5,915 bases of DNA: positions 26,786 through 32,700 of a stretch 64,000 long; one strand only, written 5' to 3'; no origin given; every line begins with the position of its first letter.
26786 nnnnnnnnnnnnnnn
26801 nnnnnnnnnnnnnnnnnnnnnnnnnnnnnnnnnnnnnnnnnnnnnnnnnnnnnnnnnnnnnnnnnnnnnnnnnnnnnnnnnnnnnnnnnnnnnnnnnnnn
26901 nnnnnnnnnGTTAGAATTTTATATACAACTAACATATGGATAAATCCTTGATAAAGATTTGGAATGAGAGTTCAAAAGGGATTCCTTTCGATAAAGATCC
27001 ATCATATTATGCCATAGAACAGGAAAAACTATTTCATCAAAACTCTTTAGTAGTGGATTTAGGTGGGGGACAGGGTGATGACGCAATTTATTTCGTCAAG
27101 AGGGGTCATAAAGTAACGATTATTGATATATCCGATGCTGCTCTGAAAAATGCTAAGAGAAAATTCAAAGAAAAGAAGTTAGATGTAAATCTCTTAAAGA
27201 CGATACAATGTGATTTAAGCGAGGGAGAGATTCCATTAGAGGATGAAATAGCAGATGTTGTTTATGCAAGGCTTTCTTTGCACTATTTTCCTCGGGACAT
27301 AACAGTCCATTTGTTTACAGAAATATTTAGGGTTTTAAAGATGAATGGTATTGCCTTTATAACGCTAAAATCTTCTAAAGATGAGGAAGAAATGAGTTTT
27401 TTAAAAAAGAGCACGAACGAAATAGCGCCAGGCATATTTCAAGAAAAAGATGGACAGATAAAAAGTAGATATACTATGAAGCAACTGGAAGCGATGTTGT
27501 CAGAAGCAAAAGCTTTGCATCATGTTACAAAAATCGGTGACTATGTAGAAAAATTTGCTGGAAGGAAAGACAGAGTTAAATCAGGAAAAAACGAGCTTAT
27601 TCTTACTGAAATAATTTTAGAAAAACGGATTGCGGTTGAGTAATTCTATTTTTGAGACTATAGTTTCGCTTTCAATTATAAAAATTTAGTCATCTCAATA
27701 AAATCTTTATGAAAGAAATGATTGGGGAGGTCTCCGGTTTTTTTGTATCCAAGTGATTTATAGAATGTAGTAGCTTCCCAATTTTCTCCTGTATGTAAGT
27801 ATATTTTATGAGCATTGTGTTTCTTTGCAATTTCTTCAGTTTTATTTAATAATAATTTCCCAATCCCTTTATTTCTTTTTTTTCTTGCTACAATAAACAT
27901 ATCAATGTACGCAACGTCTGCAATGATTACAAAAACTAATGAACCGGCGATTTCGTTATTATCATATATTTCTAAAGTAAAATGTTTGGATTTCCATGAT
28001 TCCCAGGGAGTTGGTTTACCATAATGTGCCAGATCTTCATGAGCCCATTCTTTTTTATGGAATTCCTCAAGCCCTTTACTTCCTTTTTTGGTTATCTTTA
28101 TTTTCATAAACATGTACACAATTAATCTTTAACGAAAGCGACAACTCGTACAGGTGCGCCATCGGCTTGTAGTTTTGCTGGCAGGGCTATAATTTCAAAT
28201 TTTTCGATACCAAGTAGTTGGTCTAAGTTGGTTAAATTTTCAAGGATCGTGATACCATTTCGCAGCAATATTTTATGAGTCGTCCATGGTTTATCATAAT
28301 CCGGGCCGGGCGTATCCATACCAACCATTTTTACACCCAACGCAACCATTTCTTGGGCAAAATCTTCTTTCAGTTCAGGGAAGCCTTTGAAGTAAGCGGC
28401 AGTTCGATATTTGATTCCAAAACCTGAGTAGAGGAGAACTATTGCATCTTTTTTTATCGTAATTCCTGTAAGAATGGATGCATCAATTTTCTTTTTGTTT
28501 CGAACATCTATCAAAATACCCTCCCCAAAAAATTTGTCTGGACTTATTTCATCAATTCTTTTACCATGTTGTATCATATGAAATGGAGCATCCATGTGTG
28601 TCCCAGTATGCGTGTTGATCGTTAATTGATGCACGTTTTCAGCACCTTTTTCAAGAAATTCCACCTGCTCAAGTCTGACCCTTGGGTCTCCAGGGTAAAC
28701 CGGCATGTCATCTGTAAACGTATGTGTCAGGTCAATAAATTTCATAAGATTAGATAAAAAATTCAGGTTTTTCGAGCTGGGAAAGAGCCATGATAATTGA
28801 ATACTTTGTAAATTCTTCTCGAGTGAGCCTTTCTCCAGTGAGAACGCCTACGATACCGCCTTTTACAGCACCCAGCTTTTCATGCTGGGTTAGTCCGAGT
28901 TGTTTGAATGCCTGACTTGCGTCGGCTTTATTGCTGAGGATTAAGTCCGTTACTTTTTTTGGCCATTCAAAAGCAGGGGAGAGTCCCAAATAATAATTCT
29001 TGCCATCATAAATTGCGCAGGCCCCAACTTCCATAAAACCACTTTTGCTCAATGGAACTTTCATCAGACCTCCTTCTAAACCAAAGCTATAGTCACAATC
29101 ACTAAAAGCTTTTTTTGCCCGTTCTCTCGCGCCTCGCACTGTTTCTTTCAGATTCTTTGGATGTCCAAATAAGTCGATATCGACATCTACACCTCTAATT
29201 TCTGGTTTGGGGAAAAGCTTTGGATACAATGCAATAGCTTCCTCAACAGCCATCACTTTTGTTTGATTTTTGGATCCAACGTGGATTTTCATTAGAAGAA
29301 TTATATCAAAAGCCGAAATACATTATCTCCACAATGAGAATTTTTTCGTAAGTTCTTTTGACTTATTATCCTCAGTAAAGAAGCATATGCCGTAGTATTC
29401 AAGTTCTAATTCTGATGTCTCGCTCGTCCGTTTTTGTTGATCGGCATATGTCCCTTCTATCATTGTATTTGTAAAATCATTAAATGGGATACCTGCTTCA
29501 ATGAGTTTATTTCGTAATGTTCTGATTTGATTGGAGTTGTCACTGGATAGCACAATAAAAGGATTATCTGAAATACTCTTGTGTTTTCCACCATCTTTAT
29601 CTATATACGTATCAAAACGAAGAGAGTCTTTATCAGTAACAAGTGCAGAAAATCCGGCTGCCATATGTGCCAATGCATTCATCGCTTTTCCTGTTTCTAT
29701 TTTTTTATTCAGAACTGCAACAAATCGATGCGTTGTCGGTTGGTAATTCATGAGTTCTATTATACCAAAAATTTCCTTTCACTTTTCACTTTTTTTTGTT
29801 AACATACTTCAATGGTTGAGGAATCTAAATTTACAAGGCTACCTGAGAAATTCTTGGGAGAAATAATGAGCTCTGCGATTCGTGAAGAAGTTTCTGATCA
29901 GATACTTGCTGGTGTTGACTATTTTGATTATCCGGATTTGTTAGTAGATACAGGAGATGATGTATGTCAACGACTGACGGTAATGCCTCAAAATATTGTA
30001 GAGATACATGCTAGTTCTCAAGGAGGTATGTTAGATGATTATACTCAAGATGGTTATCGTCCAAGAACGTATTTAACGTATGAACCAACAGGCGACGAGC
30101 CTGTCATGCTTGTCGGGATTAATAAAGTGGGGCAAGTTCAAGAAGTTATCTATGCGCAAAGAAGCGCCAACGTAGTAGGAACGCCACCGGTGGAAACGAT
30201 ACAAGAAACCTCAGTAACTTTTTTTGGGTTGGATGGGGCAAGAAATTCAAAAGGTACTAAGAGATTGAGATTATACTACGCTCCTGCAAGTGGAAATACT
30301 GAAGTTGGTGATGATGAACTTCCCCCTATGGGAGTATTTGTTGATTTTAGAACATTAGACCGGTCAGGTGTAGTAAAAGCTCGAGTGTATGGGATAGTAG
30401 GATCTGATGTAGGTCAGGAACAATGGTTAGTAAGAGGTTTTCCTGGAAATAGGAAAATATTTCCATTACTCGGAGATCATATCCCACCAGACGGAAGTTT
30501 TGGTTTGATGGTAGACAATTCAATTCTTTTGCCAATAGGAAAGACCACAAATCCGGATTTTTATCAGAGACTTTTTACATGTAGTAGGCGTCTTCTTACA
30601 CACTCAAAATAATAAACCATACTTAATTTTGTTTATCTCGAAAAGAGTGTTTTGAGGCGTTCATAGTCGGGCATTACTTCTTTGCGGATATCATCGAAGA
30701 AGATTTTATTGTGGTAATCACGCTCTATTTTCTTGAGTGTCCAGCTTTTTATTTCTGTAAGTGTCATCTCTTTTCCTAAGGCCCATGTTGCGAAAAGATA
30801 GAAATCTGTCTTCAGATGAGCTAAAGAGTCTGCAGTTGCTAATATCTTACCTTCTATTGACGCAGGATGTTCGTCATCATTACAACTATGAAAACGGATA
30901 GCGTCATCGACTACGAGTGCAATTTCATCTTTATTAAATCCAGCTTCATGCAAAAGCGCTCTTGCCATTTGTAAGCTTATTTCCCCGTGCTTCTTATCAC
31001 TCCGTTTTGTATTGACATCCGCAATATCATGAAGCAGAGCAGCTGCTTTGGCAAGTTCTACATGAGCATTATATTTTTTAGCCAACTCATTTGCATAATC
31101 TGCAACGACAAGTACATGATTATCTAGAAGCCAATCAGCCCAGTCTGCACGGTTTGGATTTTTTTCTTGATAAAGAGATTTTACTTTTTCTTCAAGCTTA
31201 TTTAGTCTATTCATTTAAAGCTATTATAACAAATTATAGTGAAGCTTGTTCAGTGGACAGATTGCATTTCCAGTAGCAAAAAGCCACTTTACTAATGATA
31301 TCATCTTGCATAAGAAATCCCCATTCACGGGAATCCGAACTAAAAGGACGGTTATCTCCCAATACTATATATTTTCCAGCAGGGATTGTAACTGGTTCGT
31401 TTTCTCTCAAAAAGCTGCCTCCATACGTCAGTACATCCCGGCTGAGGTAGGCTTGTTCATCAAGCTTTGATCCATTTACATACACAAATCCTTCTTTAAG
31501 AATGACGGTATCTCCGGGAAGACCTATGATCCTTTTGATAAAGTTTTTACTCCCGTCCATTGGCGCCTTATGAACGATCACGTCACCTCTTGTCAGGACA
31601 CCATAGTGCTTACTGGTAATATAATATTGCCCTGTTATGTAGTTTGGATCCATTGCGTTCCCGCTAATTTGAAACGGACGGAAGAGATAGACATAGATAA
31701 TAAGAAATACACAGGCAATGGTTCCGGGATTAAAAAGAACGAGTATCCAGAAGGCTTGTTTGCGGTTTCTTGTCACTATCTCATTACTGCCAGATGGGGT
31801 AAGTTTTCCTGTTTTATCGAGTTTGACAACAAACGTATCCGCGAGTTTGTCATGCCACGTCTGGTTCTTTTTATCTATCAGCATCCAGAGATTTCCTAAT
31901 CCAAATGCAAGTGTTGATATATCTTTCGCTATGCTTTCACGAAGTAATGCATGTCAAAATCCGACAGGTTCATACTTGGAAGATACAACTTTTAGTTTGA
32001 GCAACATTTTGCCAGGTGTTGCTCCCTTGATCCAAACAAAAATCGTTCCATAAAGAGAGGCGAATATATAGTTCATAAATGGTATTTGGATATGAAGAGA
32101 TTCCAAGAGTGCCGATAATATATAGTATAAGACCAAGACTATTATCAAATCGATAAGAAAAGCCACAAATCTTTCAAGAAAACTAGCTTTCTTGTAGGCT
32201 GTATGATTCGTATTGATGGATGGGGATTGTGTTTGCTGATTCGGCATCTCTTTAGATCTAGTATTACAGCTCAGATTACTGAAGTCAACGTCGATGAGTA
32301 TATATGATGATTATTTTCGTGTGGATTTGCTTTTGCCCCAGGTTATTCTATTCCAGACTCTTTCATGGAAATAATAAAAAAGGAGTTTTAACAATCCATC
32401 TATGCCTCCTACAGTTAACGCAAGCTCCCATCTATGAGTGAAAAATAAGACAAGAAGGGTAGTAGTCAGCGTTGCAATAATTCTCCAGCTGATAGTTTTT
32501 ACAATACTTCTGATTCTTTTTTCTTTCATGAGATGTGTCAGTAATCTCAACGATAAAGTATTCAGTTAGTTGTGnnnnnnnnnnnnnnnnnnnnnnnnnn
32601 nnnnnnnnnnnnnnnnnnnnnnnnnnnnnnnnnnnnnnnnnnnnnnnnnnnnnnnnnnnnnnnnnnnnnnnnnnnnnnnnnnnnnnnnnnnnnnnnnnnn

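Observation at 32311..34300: Double-glycine-leader, Cys/Tyr/Gln-rich peptide coupled to an M50-like membrane metalloprotease: candidate undescribed peptide-maturation/bacteriocin module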

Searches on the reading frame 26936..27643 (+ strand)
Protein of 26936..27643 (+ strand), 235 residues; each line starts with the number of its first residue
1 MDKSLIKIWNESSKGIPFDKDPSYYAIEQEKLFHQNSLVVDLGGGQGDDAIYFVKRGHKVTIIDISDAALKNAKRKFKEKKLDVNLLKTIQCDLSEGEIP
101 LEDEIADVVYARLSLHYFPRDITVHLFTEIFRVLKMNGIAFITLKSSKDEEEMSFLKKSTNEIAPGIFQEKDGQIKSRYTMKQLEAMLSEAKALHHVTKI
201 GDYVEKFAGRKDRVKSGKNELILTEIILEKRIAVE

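Call 88: search_protein_families(library=pfam, proteins=[window:26936-27643:+], max_evalue=0.001)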
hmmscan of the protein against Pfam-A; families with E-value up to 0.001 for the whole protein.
window:26936-27643:+ (235 aa): 10 families
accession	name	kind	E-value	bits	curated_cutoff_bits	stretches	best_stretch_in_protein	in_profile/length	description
PF13649.12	Methyltransf_25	-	2.4e-17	63.8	27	1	39-138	1-97/97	Methyltransferase domain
PF08241.18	Methyltransf_11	-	5.6e-17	62.6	21.2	1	40-142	1-95/95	Methyltransferase domain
PF08242.18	Methyltransf_12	-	2.9e-12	47.6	30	1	40-139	1-97/98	Methyltransferase domain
PF13847.12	Methyltransf_31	-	8.5e-12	45.4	27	1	35-160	3-127/145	Methyltransferase domain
PF13489.12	Methyltransf_23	-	5.6e-09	36.4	27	1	36-164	23-132/164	Methyltransferase domain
PF01209.24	Ubie_methyltran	-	3.8e-08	33.4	20.1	1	35-150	47-158/233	ubiE/COQ5 methyltransferase family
PF05148.21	Methyltransf_8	-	1.9e-06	28.4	27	1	56-160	70-174/219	Hypothetical methyltransferase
PF03848.20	TehB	-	0.0002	21.3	20.4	1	38-143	33-133/193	Tellurite resistance protein TehB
PF05175.20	MTS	-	0.00029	21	23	1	36-96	32-92/170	Methyltransferase small domain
PF03291.22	mRNA_G-N7_MeTrfase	-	0.00059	19.5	26.6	1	33-148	59-186/315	mRNA (guanine-N(7))-methyltransferase domain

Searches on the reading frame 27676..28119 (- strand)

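Call 87: search_protein_families(library=pfam, proteins=[window:27676-28119:-], max_evalue=0.001)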
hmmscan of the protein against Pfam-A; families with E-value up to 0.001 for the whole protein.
window:27676-28119:- (147 aa): 5 families
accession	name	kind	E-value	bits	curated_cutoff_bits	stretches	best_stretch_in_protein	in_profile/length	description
PF00583.31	Acetyltransf_1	-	1.3e-16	61.3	20.7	1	24-125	15-116/116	Acetyltransferase (GNAT) family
PF13673.13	Acetyltransf_10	-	2e-13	50.9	23.6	1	43-145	28-126/128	Acetyltransferase (GNAT) domain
PF13508.13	Acetyltransf_7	-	1.7e-11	44.7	27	1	51-127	8-84/84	Acetyltransferase (GNAT) domain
PF13420.13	Acetyltransf_4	-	3.3e-07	30.9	24.3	1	22-138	33-147/155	Acetyltransferase (GNAT) domain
PF08445.16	FR47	-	2.9e-05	24.4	22.1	1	67-128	19-80/86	FR47-like protein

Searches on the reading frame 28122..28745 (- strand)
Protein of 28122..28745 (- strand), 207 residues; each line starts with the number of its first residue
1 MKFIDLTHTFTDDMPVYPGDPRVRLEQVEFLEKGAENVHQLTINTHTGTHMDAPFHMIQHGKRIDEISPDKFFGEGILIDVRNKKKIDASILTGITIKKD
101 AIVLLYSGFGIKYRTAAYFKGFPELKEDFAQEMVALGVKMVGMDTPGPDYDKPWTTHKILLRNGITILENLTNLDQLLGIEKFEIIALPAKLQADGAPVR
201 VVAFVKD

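Call 87: search_protein_families(library=pfam, proteins=[window:28122-28745:-], max_evalue=0.001)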
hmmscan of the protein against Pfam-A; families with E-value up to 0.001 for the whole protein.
window:28122-28745:- (207 aa): 1 family
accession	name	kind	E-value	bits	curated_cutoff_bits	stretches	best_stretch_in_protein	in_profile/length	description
PF04199.19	Cyclase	-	1.6e-29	103.4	23.1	1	4-149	1-141/142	Putative cyclase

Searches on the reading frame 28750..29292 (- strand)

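Call 87: search_protein_families(library=pfam, proteins=[window:28750-29292:-], max_evalue=0.001)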
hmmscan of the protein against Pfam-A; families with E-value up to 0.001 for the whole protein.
window:28750-29292:- (180 aa): 1 family
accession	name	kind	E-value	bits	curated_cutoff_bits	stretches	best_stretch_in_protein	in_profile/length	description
PF01931.24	NTPase_I-T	-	9.9e-34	117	25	1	6-172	1-160/162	Protein of unknown function DUF84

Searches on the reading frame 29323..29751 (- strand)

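Call 87: search_protein_families(library=pfam, proteins=[window:29323-29751:-], max_evalue=0.001)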
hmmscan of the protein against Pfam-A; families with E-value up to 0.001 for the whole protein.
window:29323-29751:- (142 aa): 1 family
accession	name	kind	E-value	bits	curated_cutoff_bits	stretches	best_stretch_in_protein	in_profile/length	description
PF09391.15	DUF2000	-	5.1e-34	117.5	25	1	9-142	2-133/133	Protein of unknown function (DUF2000)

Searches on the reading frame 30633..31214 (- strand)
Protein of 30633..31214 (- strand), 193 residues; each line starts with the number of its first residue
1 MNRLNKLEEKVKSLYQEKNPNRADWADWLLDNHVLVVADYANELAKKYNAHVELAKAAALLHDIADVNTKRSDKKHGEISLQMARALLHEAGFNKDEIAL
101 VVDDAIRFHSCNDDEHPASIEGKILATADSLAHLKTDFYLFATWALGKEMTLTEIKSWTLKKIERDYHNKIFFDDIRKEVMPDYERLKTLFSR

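Call 3: search_protein_families(library=pfam, proteins=[window:30633-31214:-], max_evalue=0.1)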
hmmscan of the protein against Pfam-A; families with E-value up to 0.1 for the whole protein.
window:30633-31214:- (193 aa): 2 families
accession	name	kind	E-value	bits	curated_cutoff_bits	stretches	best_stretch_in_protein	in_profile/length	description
PF01966.28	HD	-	4.1e-12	46.9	22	1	31-132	2-114/116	HD domain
PF08668.18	HDOD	-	0.002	18.1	22.9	1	31-71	96-137/196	HDOD domain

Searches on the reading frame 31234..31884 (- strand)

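Call 3: search_protein_families(library=pfam, proteins=[window:31234-31884:-], max_evalue=0.1)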
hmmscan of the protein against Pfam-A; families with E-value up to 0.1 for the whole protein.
window:31234-31884:- (216 aa): 2 families
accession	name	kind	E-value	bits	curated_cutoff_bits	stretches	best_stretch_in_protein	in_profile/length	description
PF10502.14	Peptidase_S26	-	2.5e-38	132.1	22.9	1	55-205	10-168/168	Signal peptidase, peptidase S26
PF25730.1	Herpes_BDLF2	-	0.026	14.2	27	1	18-76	33-93/266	Gammaherpesvirus intercellular spread glycoprotein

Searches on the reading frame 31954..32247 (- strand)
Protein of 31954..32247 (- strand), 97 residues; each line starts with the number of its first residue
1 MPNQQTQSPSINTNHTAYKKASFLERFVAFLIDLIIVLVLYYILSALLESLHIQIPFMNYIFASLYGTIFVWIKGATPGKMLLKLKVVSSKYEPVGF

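Call 3: search_protein_families(library=pfam, proteins=[window:31954-32247:-], max_evalue=0.1)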
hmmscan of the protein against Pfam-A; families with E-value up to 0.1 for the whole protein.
window:31954-32247:- (97 aa): 1 family
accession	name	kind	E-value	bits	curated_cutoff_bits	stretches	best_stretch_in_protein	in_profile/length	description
PF06271.18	RDD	-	5.8e-13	49.7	24.1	1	21-97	2-92/137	RDD family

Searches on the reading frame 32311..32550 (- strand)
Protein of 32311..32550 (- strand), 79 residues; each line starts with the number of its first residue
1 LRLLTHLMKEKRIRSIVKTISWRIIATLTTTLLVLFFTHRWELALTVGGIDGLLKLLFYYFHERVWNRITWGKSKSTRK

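Call 3: search_protein_families(library=pfam, proteins=[window:32311-32550:-], max_evalue=0.1)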
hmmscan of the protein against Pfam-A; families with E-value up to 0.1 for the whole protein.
window:32311-32550:- (79 aa): 1 family
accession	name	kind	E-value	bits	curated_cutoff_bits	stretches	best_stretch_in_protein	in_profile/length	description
PF09834.14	DUF2061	-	7.5e-18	65.2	23.1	1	16-67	1-52/52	Predicted membrane protein (DUF2061)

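Call 4: search_protein_families(library=ncbifam, proteins=[window:32311-32550:-], max_evalue=0.1)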
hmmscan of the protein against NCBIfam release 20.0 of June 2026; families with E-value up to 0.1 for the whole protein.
window:32311-32550:- (79 aa): 0 families
